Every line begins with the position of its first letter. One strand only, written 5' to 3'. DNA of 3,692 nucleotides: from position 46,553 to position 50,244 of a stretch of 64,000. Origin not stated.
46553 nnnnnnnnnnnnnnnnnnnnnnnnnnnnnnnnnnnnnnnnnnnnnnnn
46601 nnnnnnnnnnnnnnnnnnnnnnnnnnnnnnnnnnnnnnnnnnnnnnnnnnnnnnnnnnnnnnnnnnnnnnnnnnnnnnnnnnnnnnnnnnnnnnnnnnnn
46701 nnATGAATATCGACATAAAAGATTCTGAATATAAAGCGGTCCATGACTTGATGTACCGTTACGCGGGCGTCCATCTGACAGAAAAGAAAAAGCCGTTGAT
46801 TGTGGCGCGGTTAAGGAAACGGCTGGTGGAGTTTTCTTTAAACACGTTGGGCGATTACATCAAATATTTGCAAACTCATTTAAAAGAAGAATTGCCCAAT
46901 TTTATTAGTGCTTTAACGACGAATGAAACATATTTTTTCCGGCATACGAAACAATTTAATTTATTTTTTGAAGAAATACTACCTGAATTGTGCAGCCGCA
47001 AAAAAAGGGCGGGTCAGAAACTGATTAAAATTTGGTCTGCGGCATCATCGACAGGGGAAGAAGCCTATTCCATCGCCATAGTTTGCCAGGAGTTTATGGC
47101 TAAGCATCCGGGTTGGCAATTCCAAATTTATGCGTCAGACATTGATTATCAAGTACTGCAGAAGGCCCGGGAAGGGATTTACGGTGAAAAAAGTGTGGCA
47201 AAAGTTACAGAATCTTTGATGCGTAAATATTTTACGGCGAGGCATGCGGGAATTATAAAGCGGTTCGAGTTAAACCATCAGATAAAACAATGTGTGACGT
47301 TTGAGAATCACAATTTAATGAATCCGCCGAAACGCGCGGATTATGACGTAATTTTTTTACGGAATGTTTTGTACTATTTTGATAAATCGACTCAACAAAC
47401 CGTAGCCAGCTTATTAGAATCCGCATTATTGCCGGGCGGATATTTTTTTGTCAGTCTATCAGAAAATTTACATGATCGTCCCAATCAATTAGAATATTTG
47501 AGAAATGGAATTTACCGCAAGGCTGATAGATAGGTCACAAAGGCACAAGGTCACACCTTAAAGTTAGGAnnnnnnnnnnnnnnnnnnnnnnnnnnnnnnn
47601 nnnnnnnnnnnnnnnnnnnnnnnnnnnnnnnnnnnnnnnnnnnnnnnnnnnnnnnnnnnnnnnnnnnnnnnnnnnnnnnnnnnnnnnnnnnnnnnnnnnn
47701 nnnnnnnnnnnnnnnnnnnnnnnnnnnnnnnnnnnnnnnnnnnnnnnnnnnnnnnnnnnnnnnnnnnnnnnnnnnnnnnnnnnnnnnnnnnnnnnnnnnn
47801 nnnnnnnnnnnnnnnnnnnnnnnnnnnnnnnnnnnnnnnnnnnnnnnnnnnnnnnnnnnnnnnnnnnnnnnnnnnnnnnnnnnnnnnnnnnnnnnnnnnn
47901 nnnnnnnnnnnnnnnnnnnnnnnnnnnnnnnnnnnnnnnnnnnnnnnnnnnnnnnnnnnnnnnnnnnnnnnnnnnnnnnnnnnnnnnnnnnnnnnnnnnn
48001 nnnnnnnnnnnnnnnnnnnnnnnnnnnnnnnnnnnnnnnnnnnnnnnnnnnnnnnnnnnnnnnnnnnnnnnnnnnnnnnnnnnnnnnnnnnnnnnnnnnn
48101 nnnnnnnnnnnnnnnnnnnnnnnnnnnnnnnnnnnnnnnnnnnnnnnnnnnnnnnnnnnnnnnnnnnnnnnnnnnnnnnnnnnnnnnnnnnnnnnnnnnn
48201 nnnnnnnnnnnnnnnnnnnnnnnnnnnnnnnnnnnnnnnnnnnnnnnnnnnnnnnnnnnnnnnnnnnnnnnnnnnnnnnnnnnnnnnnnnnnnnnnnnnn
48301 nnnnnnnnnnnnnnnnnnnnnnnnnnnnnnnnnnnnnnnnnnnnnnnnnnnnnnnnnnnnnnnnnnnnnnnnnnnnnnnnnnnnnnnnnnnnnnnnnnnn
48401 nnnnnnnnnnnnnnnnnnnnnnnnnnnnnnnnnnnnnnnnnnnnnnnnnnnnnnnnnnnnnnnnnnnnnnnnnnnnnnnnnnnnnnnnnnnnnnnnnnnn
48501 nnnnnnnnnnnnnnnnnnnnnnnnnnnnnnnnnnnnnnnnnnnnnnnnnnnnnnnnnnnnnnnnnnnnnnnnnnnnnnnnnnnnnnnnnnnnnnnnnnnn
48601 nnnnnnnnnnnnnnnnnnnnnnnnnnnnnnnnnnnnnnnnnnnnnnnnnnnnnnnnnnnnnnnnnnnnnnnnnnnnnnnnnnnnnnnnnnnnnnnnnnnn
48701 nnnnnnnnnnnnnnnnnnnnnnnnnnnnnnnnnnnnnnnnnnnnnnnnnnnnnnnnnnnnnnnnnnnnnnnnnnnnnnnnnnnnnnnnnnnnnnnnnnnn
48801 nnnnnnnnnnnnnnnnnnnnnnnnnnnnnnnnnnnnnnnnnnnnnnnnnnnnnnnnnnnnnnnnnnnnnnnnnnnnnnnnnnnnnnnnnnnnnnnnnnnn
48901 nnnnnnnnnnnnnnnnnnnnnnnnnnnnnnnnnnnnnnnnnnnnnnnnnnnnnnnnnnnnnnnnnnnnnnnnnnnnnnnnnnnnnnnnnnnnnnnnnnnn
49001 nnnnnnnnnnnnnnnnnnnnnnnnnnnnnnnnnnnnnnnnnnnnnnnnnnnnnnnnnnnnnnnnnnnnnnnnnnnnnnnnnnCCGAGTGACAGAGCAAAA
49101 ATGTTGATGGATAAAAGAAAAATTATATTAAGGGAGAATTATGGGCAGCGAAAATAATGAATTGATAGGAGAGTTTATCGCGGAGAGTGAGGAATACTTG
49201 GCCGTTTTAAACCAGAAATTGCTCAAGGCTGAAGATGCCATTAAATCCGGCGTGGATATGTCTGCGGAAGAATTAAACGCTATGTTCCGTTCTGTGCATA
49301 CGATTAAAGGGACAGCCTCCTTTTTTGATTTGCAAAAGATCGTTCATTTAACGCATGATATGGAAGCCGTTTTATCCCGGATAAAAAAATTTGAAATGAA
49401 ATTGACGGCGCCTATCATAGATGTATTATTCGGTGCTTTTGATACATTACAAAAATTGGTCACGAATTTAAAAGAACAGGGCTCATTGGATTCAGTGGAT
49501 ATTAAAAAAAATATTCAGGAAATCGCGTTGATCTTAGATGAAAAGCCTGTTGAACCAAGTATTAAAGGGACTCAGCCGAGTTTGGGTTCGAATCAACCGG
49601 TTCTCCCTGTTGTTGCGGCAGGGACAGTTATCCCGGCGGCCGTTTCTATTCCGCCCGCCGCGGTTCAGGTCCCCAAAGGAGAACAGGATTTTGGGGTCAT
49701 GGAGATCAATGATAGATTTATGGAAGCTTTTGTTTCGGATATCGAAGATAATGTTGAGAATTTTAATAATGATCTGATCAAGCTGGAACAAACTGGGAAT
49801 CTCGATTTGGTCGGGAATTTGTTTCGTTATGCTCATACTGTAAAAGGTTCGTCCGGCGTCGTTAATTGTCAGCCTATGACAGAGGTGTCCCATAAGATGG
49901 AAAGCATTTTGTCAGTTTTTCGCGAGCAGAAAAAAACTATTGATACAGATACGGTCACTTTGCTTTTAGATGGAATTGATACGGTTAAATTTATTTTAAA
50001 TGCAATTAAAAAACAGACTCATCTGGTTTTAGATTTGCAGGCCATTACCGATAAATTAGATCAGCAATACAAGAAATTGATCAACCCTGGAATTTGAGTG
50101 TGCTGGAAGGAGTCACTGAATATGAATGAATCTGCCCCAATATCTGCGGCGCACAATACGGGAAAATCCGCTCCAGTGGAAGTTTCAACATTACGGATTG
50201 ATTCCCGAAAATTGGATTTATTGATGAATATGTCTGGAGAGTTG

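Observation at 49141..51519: CheA split into an HPt-HPt gene and a separate P3-P4-P5 kinase gene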

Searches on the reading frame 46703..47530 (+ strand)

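Call 4: search_protein_families(library=pfam, proteins=[window:46703-47530:+], max_evalue=0.01)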
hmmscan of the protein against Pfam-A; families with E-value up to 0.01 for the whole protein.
window:46703-47530:+ (276 aa): 5 families
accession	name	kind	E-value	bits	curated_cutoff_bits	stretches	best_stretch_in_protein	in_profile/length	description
PF01739.24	CheR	-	1.3e-53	181.8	27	1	74-265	1-188/195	CheR methyltransferase, SAM binding domain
PF03705.20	CheR_N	-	9.1e-11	41.7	27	1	9-59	2-52/53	CheR methyltransferase, all-alpha domain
PF08242.18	Methyltransf_12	-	0.00069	20.7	30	1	191-248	41-98/98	Methyltransferase domain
PF13489.12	Methyltransf_23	-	0.0033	17.6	27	1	138-262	43-128/164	Methyltransferase domain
PF13649.12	Methyltransf_25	-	0.0059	17.7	27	0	197-246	47-97/97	Methyltransferase domain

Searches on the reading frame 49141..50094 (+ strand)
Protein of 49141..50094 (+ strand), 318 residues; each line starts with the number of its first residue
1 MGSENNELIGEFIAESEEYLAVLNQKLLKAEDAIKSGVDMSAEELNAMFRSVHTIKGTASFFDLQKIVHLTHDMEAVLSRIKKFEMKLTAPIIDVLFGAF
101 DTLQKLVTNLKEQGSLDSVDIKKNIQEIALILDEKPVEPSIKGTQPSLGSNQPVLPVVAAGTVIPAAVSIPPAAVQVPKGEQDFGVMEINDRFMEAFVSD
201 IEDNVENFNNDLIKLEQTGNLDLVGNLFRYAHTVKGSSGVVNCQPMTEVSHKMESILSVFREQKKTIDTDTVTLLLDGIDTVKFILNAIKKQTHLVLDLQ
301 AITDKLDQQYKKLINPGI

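Call 4: search_protein_families(library=pfam, proteins=[window:49141-50094:+], max_evalue=0.01)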
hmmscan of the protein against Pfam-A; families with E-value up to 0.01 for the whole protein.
window:49141-50094:+ (318 aa): 1 family
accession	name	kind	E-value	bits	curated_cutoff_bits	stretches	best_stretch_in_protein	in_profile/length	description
PF01627.28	Hpt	-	1.9e-30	105.4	24.6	2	7-112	1-83/84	Hpt domain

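Call 8: find_homologous_proteins(query=window:49141-50094:+)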
Query window:49141-50094:+ (318 aa): 2 proteins with E <= 0.001 among 2683 candidates.
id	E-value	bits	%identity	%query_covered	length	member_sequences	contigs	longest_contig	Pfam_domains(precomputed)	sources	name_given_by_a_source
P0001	1.9e-199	679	100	100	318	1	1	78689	PF01627.29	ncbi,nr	ncbi:MAG: Hpt domain-containing protein [Candidatus Omnitrophica bacterium]|nr:Hpt domain-containing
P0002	2.7e-33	134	51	43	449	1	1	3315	PF00082.28,PF01627.29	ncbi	-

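Call 20: find_related_loci(query=window:49141-50094:+, collection=metagenome_contigs, flank=5000)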
Query window:49141-50094:+ (318 aa) in metagenome_contigs; peptide patterns used: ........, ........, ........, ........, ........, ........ (x = any residue, [..] = any of these).
204 stretches matched a pattern, but none encodes a relative of the query by tblastn (E <= 1e-3).

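Call 28: search_protein_representatives(protein=window:49141-50094:+)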
Query: 318 residues. Proteins with E-value up to 0.001 (for the whole library): 16766; up to 1e-10: 1954; up to 1e-30: 54. The best 150 are listed.
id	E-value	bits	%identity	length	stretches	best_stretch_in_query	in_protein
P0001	6.1e-200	678.7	100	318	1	1-318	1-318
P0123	5.7e-64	232.5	45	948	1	7-313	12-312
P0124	1.7e-62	227.7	44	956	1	4-312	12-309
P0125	3.9e-61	223.2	27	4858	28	10-105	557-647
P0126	1.6e-56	208.0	40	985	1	4-314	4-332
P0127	1.6e-55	204.8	41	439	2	1-154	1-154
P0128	2.2e-53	197.8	40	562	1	3-305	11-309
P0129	4.4e-50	186.9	39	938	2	7-137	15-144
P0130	1.6e-48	181.8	24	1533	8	45-291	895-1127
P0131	5.1e-48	180.1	43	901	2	2-140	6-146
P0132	2.9e-47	177.7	40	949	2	4-139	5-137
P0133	5.3e-47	176.8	41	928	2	4-133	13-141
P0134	5.5e-47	176.8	40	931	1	4-310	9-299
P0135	8.3e-47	176.2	40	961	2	4-111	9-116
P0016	3.1e-46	174.3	36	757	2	4-293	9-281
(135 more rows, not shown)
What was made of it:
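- Tried and rejected: The exhaustive HMMER search with ORF1 (call 28) gave 54 hits at E <= 1e-30.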

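Call 37: list_cluster_members(proteins=[P0001, P0003, P0016])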
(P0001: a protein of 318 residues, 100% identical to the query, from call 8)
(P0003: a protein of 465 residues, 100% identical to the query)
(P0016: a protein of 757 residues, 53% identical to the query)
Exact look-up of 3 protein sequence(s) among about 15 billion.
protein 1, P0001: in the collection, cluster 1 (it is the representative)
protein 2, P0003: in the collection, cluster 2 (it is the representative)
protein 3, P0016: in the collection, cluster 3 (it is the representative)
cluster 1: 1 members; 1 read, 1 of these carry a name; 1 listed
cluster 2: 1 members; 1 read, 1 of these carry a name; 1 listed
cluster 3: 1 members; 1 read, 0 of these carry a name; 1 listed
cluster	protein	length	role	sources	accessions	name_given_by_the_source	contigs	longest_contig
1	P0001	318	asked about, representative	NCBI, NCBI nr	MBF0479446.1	MAG: Hpt domain-containing protein [Candidatus Omnitrophica bacterium] | Hpt domain-containing protein [Candidatus Omnitrophota bacterium]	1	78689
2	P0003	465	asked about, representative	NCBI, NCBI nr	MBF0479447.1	MAG: chemotaxis protein CheA [Candidatus Omnitrophica bacterium] | chemotaxis protein CheA [Candidatus Omnitrophota bacterium]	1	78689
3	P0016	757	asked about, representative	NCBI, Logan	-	-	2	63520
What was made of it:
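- The sequence comes from a single MAG with no replicate (call 37).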

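Call 63: search_solved_structures(query=window:49141-50094:+, max_evalue=0.001, show_alignments=2)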
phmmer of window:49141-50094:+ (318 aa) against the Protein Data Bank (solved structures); distinct sequences matched with E-value up to 0.001: 8.
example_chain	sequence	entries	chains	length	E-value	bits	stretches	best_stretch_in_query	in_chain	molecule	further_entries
6ff6_A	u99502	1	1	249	1e-16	64.2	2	11-112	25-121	BRIC1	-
2ld6_A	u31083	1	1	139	4e-14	55.8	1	7-124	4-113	Chemotaxis protein CheA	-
1tqg_A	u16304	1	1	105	7.7e-13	51.5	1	6-109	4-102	Chemotaxis protein cheA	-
8c5v_C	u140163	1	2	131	4.8e-10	42.4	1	8-119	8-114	Chemotaxis protein CheA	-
1i5n_A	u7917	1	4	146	8.4e-10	41.6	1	8-119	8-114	CHEMOTAXIS PROTEIN CHEA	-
2lp4_A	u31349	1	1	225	1.5e-09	40.7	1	9-122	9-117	Chemotaxis protein CheA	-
6s1k_A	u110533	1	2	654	4.6e-09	39.1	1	9-128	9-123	Chemotaxis protein CheA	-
3kyi_A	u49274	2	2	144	0.00012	24.6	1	34-286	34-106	Putative histidine protein kinase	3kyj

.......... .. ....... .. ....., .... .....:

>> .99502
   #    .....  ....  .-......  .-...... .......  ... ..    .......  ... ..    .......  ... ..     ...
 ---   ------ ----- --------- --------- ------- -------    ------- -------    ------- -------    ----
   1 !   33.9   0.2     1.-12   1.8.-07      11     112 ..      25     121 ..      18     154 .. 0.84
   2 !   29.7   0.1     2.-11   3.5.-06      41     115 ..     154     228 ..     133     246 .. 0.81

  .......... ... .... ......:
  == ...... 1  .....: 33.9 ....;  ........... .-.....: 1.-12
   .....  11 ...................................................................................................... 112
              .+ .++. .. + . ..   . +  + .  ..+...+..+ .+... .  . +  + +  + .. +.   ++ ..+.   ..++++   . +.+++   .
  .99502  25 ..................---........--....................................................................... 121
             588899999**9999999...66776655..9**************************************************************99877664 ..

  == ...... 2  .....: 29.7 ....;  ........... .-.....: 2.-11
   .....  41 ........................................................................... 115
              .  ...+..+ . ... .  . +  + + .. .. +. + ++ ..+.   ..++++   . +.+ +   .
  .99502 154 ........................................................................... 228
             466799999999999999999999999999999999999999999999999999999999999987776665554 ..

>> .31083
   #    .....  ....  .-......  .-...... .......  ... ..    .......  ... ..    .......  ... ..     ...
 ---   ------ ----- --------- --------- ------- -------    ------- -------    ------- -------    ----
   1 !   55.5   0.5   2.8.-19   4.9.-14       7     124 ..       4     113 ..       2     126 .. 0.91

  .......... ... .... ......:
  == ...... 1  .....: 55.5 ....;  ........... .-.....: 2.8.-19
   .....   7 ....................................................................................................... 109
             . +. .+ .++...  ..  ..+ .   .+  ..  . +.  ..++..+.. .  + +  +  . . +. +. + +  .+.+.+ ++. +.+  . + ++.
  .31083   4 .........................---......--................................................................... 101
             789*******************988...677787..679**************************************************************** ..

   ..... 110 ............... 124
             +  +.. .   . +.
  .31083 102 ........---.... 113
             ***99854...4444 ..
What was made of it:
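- Closest known: Rhodobacter. Same: ORF1 matches the CheA3-P1 structure 3KYI weakly (E 1.2e-4, call 63).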

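Call 74: predict_structure(alignment_id=A4)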
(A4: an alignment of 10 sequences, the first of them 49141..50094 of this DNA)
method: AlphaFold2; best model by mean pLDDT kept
length: 318 residues; sequences in the alignment: 10
mean_pLDDT: 81.6   pTM: 0.50
mean pLDDT of the five models: 81.6, 81.6, 79.9, 79.8, 78.6
residues with pLDDT >= 90: 196; 70-90: 49; 50-70: 24; < 50: 49
segments of 3 or more residues with pLDDT < 50: 140-186
pLDDT, mean of each block of 10 residues (from residue 1): 77 96 97 95 93 91 93 96 91 98 97 94 97 72 42 37 36 36 48 85 96 94 96 92 90 95 92 92 91 64 71 63
secondary structure, 60 per line:
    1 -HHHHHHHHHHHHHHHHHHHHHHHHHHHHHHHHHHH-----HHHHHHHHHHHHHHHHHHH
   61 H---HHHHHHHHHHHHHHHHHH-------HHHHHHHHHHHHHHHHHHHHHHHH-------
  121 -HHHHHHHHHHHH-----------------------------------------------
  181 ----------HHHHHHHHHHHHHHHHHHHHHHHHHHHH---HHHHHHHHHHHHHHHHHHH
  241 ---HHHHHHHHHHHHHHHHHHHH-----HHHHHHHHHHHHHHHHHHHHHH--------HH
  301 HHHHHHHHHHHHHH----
elements in order: H2-36 H42-61 H65-82 H90-113 H122-133 H191-218 H222-240 H244-263 H269-290 H299-314
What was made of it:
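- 49141..50097 (+): ORF1: stand-alone Hpt-Hpt protein, 318 aa (NCBI MBF0479446.1). The AlphaFold model has mean pLDDT 81.6 and shows two five-helix bundles (call 74).
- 49558..49698 (+): Disordered Pro/Ala/Val-rich linker between the two Hpt domains (residues 140-186). pLDDT <50 over residues 140-186 (call 74)
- On CheA3/CheA4-type split kinase: ORF1 has only Hpt domains (calls 4, 74)
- The stop is 4 residues after the fifth helix of a confidently modelled Hpt2, so nothing is truncated (call 74).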
